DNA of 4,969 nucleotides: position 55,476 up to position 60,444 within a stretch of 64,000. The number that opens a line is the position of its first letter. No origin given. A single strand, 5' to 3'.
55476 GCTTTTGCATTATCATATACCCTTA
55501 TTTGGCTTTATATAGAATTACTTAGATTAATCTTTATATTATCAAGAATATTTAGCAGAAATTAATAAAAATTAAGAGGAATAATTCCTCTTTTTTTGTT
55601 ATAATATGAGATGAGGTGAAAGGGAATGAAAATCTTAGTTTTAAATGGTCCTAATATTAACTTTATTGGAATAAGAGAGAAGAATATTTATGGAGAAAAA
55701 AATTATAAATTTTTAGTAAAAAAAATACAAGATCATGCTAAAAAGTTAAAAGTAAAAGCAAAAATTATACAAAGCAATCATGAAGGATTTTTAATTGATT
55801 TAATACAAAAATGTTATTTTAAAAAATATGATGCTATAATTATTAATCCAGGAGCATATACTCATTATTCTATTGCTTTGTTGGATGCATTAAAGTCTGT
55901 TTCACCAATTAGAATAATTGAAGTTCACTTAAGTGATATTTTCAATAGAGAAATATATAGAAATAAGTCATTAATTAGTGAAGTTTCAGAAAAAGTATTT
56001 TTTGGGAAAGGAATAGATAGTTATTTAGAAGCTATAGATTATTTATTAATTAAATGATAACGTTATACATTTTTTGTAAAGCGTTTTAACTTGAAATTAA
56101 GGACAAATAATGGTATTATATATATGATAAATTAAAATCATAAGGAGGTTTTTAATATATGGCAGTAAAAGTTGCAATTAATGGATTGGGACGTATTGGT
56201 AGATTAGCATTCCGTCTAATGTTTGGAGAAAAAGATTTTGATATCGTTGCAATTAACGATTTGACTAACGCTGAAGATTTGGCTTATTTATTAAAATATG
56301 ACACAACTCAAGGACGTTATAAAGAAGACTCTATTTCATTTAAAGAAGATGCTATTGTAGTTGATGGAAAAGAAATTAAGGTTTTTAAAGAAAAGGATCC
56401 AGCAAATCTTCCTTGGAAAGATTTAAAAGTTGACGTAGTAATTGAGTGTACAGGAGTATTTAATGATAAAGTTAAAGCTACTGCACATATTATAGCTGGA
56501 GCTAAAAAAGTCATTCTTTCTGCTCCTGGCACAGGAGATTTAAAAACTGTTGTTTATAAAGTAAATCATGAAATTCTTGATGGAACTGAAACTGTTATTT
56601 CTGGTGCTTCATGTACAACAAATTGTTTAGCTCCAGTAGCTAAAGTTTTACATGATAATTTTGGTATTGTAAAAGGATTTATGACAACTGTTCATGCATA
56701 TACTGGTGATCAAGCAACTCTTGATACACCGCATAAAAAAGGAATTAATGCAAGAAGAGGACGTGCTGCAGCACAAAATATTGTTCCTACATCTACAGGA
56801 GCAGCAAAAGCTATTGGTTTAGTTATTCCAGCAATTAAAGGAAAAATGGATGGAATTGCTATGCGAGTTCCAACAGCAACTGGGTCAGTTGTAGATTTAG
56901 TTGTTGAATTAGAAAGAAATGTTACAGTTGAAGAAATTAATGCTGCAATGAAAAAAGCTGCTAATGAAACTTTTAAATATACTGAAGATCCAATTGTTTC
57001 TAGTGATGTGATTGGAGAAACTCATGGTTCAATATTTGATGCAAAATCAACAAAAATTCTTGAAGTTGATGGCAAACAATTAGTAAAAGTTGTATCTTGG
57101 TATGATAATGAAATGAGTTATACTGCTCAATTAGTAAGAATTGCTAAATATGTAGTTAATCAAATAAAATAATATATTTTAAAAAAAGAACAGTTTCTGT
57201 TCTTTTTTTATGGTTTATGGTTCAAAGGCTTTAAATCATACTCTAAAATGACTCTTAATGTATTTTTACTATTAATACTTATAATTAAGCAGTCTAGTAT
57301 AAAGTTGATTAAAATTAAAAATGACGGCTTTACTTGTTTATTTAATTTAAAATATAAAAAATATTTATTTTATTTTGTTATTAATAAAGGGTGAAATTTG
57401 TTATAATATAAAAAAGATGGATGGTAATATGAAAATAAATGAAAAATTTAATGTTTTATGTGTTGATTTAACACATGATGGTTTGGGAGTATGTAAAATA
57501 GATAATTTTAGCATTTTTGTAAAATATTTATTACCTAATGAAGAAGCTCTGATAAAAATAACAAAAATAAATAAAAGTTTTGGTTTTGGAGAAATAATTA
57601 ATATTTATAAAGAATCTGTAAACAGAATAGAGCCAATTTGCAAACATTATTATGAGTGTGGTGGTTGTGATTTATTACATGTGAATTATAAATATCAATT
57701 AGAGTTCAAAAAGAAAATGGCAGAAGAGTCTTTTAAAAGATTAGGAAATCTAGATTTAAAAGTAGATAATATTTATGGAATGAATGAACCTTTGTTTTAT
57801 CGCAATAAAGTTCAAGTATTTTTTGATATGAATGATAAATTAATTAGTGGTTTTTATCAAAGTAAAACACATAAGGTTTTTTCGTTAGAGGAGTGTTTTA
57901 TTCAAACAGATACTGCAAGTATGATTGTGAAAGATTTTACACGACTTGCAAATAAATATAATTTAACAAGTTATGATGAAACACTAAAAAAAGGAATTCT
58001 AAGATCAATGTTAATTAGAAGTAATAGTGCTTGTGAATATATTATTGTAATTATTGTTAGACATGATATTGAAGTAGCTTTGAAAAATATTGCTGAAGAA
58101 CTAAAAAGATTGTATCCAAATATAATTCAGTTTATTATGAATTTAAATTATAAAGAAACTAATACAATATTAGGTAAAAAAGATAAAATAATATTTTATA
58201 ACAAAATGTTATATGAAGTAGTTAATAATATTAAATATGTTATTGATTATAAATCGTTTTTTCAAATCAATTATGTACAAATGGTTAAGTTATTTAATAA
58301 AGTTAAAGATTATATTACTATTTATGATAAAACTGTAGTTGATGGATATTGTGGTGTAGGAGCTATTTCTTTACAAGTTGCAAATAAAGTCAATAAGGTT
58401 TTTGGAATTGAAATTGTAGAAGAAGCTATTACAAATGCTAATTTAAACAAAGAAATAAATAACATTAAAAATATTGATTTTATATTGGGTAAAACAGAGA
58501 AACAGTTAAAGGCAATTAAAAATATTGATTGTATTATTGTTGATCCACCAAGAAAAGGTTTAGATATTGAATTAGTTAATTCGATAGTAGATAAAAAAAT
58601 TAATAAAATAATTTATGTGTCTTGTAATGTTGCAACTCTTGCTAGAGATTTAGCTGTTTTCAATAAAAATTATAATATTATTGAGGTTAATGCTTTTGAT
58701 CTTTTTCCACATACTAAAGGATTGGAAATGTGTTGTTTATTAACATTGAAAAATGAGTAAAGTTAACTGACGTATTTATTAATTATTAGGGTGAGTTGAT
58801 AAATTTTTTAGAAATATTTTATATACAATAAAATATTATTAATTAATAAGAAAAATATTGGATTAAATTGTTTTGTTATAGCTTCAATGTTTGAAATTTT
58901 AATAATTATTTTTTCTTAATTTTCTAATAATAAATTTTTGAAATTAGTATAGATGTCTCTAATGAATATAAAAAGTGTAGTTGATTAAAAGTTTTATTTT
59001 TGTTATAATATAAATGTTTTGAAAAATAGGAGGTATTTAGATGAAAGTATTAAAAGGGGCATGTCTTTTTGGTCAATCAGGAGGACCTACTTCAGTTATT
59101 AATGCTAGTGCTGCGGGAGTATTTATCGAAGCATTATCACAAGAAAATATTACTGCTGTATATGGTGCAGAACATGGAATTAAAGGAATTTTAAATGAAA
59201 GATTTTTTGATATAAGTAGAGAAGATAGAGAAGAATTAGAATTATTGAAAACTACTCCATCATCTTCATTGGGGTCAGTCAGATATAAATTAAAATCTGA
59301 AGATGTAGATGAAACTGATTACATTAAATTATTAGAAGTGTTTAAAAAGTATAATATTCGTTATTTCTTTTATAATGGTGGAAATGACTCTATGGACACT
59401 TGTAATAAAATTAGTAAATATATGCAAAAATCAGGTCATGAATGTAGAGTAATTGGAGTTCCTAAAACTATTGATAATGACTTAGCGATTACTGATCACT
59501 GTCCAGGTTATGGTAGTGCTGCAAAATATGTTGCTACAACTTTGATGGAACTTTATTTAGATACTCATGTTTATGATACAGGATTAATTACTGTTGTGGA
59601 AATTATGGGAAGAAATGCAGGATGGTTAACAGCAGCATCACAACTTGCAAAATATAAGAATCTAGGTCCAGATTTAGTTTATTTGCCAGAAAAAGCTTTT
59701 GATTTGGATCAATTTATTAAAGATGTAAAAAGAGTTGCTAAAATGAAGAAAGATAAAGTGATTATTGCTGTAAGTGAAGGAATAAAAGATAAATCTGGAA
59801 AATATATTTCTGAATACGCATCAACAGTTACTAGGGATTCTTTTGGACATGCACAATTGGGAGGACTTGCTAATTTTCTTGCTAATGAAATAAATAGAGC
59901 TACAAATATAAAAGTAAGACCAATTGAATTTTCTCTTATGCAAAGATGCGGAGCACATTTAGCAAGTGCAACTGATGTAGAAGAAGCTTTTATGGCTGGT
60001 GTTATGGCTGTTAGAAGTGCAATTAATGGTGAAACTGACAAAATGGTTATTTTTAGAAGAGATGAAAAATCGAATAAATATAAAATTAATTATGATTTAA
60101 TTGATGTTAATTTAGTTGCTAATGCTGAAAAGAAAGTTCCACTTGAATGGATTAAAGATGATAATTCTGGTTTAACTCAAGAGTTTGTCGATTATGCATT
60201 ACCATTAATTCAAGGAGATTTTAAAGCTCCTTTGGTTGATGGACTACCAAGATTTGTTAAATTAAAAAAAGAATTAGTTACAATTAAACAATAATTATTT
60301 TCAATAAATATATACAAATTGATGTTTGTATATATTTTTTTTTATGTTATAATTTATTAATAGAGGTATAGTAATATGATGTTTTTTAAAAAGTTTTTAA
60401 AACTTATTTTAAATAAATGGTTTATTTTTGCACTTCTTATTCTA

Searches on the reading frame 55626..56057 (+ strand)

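Call 104: search_protein_families(library=pfam, proteins=[window:55626-56057:+], max_evalue=0.00001)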
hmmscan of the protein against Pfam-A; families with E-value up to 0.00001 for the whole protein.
window:55626-56057:+ (143 aa): 1 family
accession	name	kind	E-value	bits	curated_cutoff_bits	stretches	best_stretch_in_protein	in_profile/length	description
PF01220.24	DHquinase_II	-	8.9e-50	168.4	23.3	1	2-140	1-137/138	Dehydroquinase class II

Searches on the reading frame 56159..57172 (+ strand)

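Call 105: search_protein_families(library=pfam, proteins=[window:56159-57172:+], max_evalue=0.00001)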
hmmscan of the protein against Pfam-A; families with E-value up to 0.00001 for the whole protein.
window:56159-57172:+ (337 aa): 2 families
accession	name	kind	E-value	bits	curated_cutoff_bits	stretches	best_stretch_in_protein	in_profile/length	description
PF02800.25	Gp_dh_C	-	1.7e-63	213.4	24.4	1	157-315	1-158/158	Glyceraldehyde 3-phosphate dehydrogenase, C-terminal domain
PF00044.30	Gp_dh_N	-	3.6e-39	133.6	31.7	1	3-104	1-101/101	Glyceraldehyde 3-phosphate dehydrogenase, NAD binding domain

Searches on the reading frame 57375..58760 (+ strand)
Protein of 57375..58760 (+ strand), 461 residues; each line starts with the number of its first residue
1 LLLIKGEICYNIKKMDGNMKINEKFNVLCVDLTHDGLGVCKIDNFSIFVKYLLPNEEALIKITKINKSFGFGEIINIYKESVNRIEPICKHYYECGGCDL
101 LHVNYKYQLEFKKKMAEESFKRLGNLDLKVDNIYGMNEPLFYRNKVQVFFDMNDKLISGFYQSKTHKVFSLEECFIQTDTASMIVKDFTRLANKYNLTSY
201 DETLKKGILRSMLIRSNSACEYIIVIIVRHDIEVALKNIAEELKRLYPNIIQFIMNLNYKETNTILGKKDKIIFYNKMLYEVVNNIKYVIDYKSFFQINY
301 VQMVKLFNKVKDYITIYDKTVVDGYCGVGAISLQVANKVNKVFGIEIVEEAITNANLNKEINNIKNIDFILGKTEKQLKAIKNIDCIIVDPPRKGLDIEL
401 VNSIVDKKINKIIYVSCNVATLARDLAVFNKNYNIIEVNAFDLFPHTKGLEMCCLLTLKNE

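Call 105: search_protein_families(library=pfam, proteins=[window:57375-58760:+], max_evalue=0.00001)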
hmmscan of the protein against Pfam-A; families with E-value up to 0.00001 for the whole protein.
window:57375-58760:+ (461 aa): 5 families
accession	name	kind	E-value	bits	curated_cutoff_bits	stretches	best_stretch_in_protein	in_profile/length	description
PF05958.17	tRNA_U5-meth_tr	-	1.8e-23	83.6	23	1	105-457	2-355/357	tRNA (Uracil-5-)-methyltransferase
PF13847.12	Methyltransf_31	-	1.7e-08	34.7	27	1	319-390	5-81/145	Methyltransferase domain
PF09445.16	Methyltransf_15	-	4.4e-07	30.1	22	1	319-397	2-85/165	RNA cap guanine-N2 methyltransferase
PF01938.26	TRAM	-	1.9e-06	28.1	21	1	22-75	5-61/61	TRAM domain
PF05175.20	MTS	-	4.2e-06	26.9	23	1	318-393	32-108/170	Methyltransferase small domain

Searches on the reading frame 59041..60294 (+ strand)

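Call 105: search_protein_families(library=pfam, proteins=[window:59041-60294:+], max_evalue=0.00001)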
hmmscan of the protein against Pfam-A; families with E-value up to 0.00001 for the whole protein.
window:59041-60294:+ (417 aa): 1 family
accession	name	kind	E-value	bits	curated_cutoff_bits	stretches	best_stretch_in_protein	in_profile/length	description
PF00365.25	PFK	-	4.6e-58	197.2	30.9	1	11-323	5-273/277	Phosphofructokinase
